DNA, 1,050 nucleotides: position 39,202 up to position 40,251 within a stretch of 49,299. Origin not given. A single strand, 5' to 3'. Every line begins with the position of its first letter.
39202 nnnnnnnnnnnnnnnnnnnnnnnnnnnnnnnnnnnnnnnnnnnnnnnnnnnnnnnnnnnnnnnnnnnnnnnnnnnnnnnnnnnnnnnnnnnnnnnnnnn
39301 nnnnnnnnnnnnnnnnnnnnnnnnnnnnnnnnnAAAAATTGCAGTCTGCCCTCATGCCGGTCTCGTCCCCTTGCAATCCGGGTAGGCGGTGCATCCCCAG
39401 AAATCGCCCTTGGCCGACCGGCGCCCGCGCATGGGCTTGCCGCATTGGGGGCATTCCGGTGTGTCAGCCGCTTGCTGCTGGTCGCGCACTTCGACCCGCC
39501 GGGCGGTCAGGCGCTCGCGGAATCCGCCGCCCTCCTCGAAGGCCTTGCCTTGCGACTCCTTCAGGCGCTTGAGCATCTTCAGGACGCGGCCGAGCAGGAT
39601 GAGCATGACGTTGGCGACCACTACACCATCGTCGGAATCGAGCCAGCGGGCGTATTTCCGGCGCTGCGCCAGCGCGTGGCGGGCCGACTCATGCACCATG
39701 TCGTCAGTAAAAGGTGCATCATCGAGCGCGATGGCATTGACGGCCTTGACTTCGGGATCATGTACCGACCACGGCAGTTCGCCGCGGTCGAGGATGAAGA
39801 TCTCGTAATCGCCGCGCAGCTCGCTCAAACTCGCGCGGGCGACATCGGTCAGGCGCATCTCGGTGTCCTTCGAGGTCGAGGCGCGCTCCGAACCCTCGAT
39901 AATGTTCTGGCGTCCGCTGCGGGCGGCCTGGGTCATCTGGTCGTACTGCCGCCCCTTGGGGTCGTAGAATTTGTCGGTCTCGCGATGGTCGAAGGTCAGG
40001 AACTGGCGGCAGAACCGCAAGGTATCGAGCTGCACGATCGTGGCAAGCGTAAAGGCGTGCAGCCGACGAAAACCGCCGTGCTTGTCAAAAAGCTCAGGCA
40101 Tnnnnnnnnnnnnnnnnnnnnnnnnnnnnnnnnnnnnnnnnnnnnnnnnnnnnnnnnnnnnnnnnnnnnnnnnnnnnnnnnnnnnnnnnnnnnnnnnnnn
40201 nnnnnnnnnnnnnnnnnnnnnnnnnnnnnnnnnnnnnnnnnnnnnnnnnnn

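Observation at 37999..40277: Same-orientation 9-nt-periodic TTGAC/GTCA arrays delimit two single-gene units next to the tmRNA gene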

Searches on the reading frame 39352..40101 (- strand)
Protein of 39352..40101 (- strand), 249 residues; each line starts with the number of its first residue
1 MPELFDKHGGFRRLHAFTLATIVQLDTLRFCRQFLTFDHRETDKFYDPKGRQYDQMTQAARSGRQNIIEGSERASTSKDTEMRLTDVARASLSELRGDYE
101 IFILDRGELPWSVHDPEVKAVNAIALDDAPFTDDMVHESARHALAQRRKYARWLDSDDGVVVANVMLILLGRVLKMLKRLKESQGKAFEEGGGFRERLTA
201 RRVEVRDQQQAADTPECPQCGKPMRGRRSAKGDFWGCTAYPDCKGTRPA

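Call 10: search_protein_families(library=pfam, proteins=[window:39352-40101:-], max_evalue=0.01)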
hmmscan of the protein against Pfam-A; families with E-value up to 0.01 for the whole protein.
window:39352-40101:- (249 aa): 3 families
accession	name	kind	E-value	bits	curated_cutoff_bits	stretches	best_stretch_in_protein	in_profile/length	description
PF01396.24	Zn_ribbon_Top1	-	9.8e-12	44.9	32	1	216-248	3-35/39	Topoisomerase DNA binding C4 zinc finger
PF05635.17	23S_rRNA_IVP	-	0.00014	22.5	33.8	1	53-98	32-75/106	23S rRNA-intervening sequence protein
PF04606.18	Ogr_Delta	-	0.0062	16.9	26.3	0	216-243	1-28/47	Ogr/Delta-like zinc finger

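Call 11: search_protein_families(library=ncbifam, proteins=[window:39352-40101:-], max_evalue=0.01)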
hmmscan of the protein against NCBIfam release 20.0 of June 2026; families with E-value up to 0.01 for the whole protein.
window:39352-40101:- (249 aa): 7 families
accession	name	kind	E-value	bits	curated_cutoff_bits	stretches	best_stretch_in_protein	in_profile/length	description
TIGR04258.1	4helix_suffix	equivalog_domain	3.7e-13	49.2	40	1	161-206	3-48/49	four helix bundle suffix domain-containing protein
NF011532.0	PRK14973.1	equivalog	2.2e-05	22.4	930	1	214-244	588-618/936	DNA topoisomerase I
NF008912.0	PRK12275.1-6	subfamily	3.1e-05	24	124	1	54-98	33-75/117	hypothetical protein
TIGR02436.1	TIGR02436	subfamily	6.2e-05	23.2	24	1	52-97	27-70/109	four helix bundle protein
NF004966.0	PRK06319.1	equivalog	0.0006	18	868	1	213-246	641-677/862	DNA topoisomerase I/SWI domain fusion protein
NF005555.0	PRK07220.1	equivalog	0.0015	17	635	1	216-248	591-624/740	DNA topoisomerase I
TIGR01051.1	topA_bact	equivalog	0.0056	15.7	456.4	1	195-247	577-629/632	type I DNA topoisomerase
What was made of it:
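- On TIGR04258 four-helix-bundle suffix domain proteins: 49.2 bits against a cut-off of 40, residues 161-206 (call 11).
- Checked: Four-helix-bundle / TIGR04258 suffix / Zn_ribbon_Top1 protein at 39352-40101 (-) (calls 10, 11).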

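Call 12: find_homologous_proteins(query=window:39352-40101:-)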
Query window:39352-40101:- (249 aa): 2419 proteins with E <= 0.001 among 3531 candidates; the best 120 are listed.
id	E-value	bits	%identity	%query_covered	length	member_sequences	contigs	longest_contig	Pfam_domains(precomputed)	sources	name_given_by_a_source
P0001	3.7e-164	562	99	100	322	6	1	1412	PF01396.25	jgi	-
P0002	2.2e-143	494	86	100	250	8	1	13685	PF01396.25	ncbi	-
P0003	3.8e-141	487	85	100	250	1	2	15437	PF01396.25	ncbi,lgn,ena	-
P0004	1.7e-140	485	83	100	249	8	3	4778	PF01396.25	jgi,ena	jgi:four helix bundle suffix protein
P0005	2.9e-139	481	84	100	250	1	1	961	PF01396.25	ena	-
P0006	1.6e-138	478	82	100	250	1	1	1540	PF01396.25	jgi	-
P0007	2.3e-138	478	81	100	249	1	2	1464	PF01396.25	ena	-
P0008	6.2e-138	476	83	100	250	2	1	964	PF01396.25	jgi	jgi:restriction system protein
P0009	1.1e-137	476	82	100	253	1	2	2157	PF01396.25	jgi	jgi:restriction system protein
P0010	1.5e-137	475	82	100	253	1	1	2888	PF01396.25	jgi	jgi:restriction system protein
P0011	1.9e-137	475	83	100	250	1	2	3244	PF01396.25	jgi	jgi:four helix bundle suffix protein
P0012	1.9e-137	475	82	100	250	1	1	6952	PF01396.25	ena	-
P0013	2.3e-137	474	83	99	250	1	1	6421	PF01396.25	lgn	-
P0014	3.0e-137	474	82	100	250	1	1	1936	PF01396.25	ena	-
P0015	3.4e-137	474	82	100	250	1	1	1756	PF01396.25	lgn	-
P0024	1.3e-136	472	82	99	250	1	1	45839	PF01396.25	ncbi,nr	ncbi:MAG: hypothetical protein EA381_07455 [Planctomycetaceae bacterium]|nr:MAG: hypothetical protei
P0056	3.2e-134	464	81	100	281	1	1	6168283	PF01396.25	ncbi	-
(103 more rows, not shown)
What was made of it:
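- On TIGR04258 four-helix-bundle suffix domain proteins: JGI and NCBI name the homologues the same way (call 12).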

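Call 15: find_encoding_contigs(protein=P0056, flank=4000, max_places=3)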
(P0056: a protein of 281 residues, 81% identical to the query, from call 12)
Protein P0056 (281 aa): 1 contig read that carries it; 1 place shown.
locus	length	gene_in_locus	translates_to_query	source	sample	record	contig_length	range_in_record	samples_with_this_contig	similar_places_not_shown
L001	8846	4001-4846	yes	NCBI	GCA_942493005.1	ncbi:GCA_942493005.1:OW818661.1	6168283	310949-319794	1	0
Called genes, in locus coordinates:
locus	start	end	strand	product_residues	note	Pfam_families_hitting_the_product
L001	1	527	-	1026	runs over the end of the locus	PF07635:PSCyt1, PF07583:PSCyt2, PF07587:PSD1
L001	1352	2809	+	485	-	PF12161:HsdM_N (weak), PF02384:N6_Mtase, PF01170:UPF0020 (weak), PF20473:MmeI_Mtase (faint), PF07669:Eco57I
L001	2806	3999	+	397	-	PF01420:Methylase_S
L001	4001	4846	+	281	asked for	PF01396:Zn_ribbon_Top1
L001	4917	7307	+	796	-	PF04851:ResIII, PF00270:DEAD, PF18766:SWI2_SNF2, PF00271:Helicase_C (weak), PF08463:EcoEI_R_C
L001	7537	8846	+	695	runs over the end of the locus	PF07730:HisKA_3, PF13581:HATPase_c_2 (weak), PF02518:HATPase_c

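Call 16: find_encoding_contigs(protein=P0024, flank=4000, max_places=3)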
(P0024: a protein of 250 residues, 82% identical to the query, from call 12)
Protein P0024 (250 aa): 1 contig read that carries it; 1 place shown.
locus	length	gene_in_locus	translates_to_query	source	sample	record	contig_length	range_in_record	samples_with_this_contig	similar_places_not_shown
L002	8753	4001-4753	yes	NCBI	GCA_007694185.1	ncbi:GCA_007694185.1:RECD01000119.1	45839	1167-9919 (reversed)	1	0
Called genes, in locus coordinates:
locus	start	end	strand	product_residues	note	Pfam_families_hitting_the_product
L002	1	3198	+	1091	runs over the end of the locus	PF23500:DUF7133, PF13442:Cytochrome_CBB3 (faint), PF00034:Cytochrom_C (weak)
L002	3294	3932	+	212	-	PF02545:Maf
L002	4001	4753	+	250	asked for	PF01396:Zn_ribbon_Top1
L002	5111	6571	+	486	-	PF12161:HsdM_N (weak), PF02384:N6_Mtase, PF07669:Eco57I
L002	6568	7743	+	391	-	PF01420:Methylase_S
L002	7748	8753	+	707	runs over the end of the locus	PF03235:GmrSD_N, PF07510:GmrSD_C, PF18899:DUF5655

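Call 21: find_related_loci(query=window:39352-40101:-, collection=genome_contigs, flank=5000)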
Query window:39352-40101:- (249 aa) in genome_contigs; peptide patterns used: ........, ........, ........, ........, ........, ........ (x = any residue, [..] = any of these).
598 stretches matched a pattern (row limit reached: there are more); 442 encode a relative of the query (tblastn E <= 1e-3); the best 80 are kept; 80 distinct loci.
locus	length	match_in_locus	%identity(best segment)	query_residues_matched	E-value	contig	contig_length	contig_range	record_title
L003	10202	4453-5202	84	1-249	2e-146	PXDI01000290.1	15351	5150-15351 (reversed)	MAG: PVC group bacterium isolate T3Sed10_329R1 T3-Sed10-C7921, whole genome shotgun sequence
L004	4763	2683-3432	84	1-249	7e-148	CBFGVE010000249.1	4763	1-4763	MAG TPA_asm: uncultured bacterium isolate SRR17295757_concoct_88 genome assembly, contig: ERZ23398518.24426, whole genom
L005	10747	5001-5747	82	1-248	1e-144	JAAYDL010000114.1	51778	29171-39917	MAG: Lentisphaerae bacterium isolate AS06rmzACSIP_553 188794_AS06, whole genome shotgun sequence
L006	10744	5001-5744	82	1-247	4e-143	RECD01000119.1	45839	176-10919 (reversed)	MAG: Planctomycetaceae bacterium isolate DLM2.Bin10 NODE_703_length_45839_cov_30.5385, whole genome shotgun sequence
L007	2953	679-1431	82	1-249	1e-148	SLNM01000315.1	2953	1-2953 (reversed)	MAG: Lentisphaeria bacterium isolate CSSed165cm_406 CSSed16-5cm-201053, whole genome shotgun sequence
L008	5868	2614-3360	80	1-248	3e-142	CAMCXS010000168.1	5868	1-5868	MAG: Akkermansia muciniphila isolate MiE-14oct19-53 genome assembly, contig: MiE-14oct19-C24576, whole genome shotgun se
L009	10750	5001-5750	81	1-248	3e-141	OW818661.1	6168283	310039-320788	metagenome genome assembly, chromosome: 1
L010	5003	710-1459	81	1-249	1e-142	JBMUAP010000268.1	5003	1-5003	MAG: Blastocatellia bacterium isolate LKB_V7_S19_100percent_par_LKB_V7_S19_metabat.157 NODE_17618_length_5003_cov_3.6489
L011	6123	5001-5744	81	1-247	5e-141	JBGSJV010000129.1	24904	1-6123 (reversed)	MAG: Pirellulaceae bacterium isolate JTS-AC165 k141_3862935, whole genome shotgun sequence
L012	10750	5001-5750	79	1-249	2e-140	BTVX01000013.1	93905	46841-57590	MAG: Chthonomonas sp. AMX-MBFR-81 DNA, sequence13, whole genome shotgun sequence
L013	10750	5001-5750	80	1-249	5e-140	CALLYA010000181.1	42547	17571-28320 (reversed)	MAG TPA_asm: uncultured Verrucomicrobia bacterium isolate SRR1561990_bin.5_CONCOCT_v1.1_MAG genome assembly, contig: ERZ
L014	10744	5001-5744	80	1-248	4e-140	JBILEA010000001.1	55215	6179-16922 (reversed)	MAG: Pontiellaceae bacterium isolate ME2016-07-22_3300044628_group7_bin45 Rohwer_bin2524_scaffold_158_c1, whole genome s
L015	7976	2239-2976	80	5-248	3e-138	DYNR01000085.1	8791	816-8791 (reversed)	MAG TPA_asm: Chthoniobacter flavus isolate SulCav_FS08_3_55_42 SulCav_FS08_3_4281_length_8791_cov_22_437500, whole genom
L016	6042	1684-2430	80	3-249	8e-139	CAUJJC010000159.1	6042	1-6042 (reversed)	MAG: Verrucomicrobiota bacterium isolate KLAP44 genome assembly, contig: KLAP44_244659, whole genome shotgun sequence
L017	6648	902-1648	80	1-249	6e-138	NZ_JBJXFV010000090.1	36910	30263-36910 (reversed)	MAG: Prosthecobacter sp. isolate F1F2.bin.412 k127_5395805, whole genome shotgun sequence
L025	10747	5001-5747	78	1-247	1e-136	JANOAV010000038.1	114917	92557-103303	MAG: Verrucomicrobiales bacterium isolate VAR_18_metabat_271 VAR_18_k141_3857633, whole genome shotgun sequence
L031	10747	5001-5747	78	1-247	2e-135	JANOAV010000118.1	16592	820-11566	MAG: Verrucomicrobiales bacterium isolate VAR_18_metabat_271 VAR_18_k141_2287662, whole genome shotgun sequence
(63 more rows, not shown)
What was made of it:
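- On Transposon with subterminal repeat arrays: Two loci (L025, L031) come from one assembly (call 21).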

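Call 51: search_solved_structures(query=A1, max_evalue=1, show_alignments=2)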
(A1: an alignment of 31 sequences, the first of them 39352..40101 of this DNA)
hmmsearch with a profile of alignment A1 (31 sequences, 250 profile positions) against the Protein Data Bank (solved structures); distinct sequences matched with E-value up to 1: 4.
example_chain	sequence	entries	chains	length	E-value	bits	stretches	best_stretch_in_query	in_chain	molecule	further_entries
4rul_A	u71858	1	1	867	0.0021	20.9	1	207-242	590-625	DNA topoisomerase 1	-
9gda_F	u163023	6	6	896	0.0024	20.7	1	207-242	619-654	DNA topoisomerase 1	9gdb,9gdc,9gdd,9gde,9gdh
4cgy_A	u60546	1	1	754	0.19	14.5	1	216-246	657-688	DNA TOPOISOMERASE 3-ALPHA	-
4cht_A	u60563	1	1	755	0.19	14.5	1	216-246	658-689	DNA TOPOISOMERASE 3-ALPHA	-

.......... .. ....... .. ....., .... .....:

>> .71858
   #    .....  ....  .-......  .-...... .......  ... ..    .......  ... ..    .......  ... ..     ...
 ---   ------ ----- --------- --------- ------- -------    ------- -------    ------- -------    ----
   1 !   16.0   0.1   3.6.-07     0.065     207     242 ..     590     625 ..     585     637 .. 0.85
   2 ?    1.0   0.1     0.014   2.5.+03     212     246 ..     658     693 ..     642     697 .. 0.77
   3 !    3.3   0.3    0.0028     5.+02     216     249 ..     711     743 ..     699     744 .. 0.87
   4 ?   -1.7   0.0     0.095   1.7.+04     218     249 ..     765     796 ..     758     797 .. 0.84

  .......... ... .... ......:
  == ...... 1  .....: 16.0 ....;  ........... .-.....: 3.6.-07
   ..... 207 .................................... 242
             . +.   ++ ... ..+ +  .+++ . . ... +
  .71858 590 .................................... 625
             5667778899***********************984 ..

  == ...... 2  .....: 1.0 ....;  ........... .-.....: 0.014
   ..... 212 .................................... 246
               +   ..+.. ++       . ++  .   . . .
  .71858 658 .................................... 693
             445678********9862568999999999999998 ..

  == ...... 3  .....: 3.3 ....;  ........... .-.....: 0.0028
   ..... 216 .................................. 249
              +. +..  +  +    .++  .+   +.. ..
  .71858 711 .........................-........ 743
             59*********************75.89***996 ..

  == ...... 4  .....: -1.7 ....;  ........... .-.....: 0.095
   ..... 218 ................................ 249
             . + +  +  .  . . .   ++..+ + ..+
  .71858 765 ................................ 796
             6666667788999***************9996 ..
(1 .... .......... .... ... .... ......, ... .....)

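Call 55: search_protein_families(library=pfam, alignment_id=A2, max_evalue=0.00001)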
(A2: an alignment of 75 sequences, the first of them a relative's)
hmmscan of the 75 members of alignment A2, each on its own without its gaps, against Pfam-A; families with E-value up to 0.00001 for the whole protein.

A. member 1, L003:3401-4303:+ (301 aa): 1 family
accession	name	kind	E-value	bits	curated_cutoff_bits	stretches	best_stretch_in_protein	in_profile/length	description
PF19783.5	DUF6268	-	8.7e-11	41.8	22.8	1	102-295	78-275/279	Domain of unknown function (DUF6268)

B. families by the number of members that match (of 75 scanned): 96 families (the first 25 are shown)
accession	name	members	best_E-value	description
PF01420.25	Methylase_S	12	1.1e-47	Type I restriction modification DNA specificity domain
PF23500.1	DUF7133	6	5.1e-117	Domain of unknown function (DUF7133)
PF06283.17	ThuA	6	3.5e-13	Trehalose utilisation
PF08305.17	NPCBM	5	7e-24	NPCBM/NEW2 domain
PF04244.19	DPRP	4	1.6e-55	Deoxyribodipyrimidine photo-lyase-related protein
PF13472.12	Lipase_GDSL_2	3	2.1e-12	GDSL-like Lipase/Acylhydrolase family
PF22633.2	F5_F8_type_C_2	3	3.5e-10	NedA-like, galactose-binding domain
PF00754.31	F5_F8_type_C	3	2.5e-07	F5/8 type C domain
PF02384.22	N6_Mtase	2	3.8e-62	N-6 DNA Methylase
PF00127.26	Copper-bind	2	3.8e-12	Copper binding proteins, plastocyanin/azurin family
PF13646.12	HEAT_2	2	6.8e-10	HEAT repeats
PF00657.28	Lipase_GDSL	2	1.4e-09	GDSL-like Lipase/Acylhydrolase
PF00034.26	Cytochrom_C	2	5.8e-09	Cytochrome c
PF13473.12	Cupredoxin_1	2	1.7e-06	Cupredoxin-like domain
PF13442.11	Cytochrome_CBB3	2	2.2e-06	Cytochrome C oxidase, cbb3-type, subunit III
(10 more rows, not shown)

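Call 56: search_protein_families(library=pfam, alignment_id=A3, max_evalue=0.00001)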
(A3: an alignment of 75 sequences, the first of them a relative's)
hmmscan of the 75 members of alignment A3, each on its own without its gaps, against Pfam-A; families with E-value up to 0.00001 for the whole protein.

A. member 1, L003:5341-7176:- (612 aa): 3 families
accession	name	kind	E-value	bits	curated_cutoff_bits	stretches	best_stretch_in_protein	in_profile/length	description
PF07691.17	PA14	-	7.9e-15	55.4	24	1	507-599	40-142/147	PA14 domain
PF13646.12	HEAT_2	-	2e-12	47.7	27.7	1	48-111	17-75/88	HEAT repeats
PF17963.7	Big_9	-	2e-06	29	23.6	0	273-360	1-88/89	Bacterial Ig domain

B. families by the number of members that match (of 75 scanned): 81 families (the first 25 are shown)
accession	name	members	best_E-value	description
PF04851.21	ResIII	8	5.5e-38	Type III restriction enzyme, res subunit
PF18766.7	SWI2_SNF2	8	3.1e-19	SWI2/SNF2 ATPase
PF00270.35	DEAD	8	1.2e-11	DEAD/DEAH box helicase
PF08463.15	EcoEI_R_C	6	3.5e-34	EcoEI R protein C-terminal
PF00271.37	Helicase_C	6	6.2e-08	Helicase conserved C-terminal domain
PF00152.25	tRNA-synt_2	4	7.7e-122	tRNA synthetases class II (D, K and N)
PF02938.19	GAD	4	5.7e-26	GAD domain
PF01336.31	tRNA_anti-codon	4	5.1e-19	OB-fold nucleic acid binding domain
PF13385.13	Laminin_G_3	4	4.1e-17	Concanavalin A-like lectin/glucanases superfamily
PF04773.18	FecR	4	4.1e-09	FecR protein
PF06283.17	ThuA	3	6.5e-45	Trehalose utilisation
PF13646.12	HEAT_2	3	2e-12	HEAT repeats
PF23500.1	DUF7133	2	7.3e-56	Domain of unknown function (DUF7133)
PF00069.31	Pkinase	2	1.8e-44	Protein kinase domain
PF07714.23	PK_Tyr_Ser-Thr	2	6.7e-31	Protein tyrosine and serine/threonine kinase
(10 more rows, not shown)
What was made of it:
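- On 23S rRNA intervening sequence (IVS) element: The 80 other loci lie between protein-coding genes (calls 55, 56).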

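Call 57: predict_structure(alignment_id=A1)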
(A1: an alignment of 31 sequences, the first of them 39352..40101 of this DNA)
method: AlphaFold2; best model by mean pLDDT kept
length: 249 residues; sequences in the alignment: 31
mean_pLDDT: 47.0   pTM: 0.30
mean pLDDT of the five models: 47.0, 46.5, 43.9, 43.6, 42.3
residues with pLDDT >= 90: 0; 70-90: 27; 50-70: 70; < 50: 152
segments of 3 or more residues with pLDDT < 50: 1-127, 129-132, 135-140, 184-188, 192-198
pLDDT, mean of each block of 10 residues (from residue 1): 30 26 34 36 39 37 38 36 35 32 37 34 45 48 62 63 57 55 49 49 55 69 75 73 65
secondary structure, 60 per line:
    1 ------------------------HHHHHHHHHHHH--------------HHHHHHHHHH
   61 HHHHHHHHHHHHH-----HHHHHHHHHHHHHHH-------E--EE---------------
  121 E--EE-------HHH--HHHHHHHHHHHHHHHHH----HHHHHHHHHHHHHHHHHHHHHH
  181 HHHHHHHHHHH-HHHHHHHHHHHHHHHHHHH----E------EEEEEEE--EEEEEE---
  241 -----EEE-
elements in order: H25-36 H51-73 H79-93 H138-154 H159-191 H193-211 E223-229 E232-237 E246-248
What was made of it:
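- Tried and rejected: Uninformative (pLDDT 47, call 57).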

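Call 58: search_protein_representatives(protein=window:39352-40101:-)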
Query: 249 residues. Proteins with E-value up to 0.001 (for the whole library): 4074; up to 1e-10: 1173; up to 1e-30: 102. The best 150 are listed.
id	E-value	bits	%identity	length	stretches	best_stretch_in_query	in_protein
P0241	5.1e-123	425.8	77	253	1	1-248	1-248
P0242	2.8e-89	315.4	74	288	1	4-194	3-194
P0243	7.2e-74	264.9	80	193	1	3-150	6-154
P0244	2.6e-72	259.8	53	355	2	5-248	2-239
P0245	2.6e-69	250.0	77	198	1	1-150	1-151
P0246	8.7e-68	245.0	83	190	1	1-134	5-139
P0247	8.1e-65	235.3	48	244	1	1-248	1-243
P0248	2.7e-63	230.3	47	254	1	3-247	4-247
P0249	5.5e-63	229.3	86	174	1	1-119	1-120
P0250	6.5e-62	225.8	53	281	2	3-155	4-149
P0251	6.7e-61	222.5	78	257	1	3-132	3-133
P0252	3.1e-60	220.3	53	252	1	4-248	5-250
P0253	1.1e-56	208.6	56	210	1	56-247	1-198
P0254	5.2e-56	206.4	58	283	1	56-245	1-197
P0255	3.0e-53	197.4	43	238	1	4-247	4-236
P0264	1.0e-48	182.6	42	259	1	1-246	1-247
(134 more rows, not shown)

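Call 61: find_related_loci(query=window:39352-40101:-, collection=viral_contigs, flank=5000)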
Query window:39352-40101:- (249 aa) in viral_contigs; peptide patterns used: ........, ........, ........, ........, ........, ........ (x = any residue, [..] = any of these).
13 stretches matched a pattern; 1 encode a relative of the query (tblastn E <= 1e-3); 1 distinct loci.
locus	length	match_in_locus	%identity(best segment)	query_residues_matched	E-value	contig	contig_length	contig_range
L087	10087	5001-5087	52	210-237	2e-5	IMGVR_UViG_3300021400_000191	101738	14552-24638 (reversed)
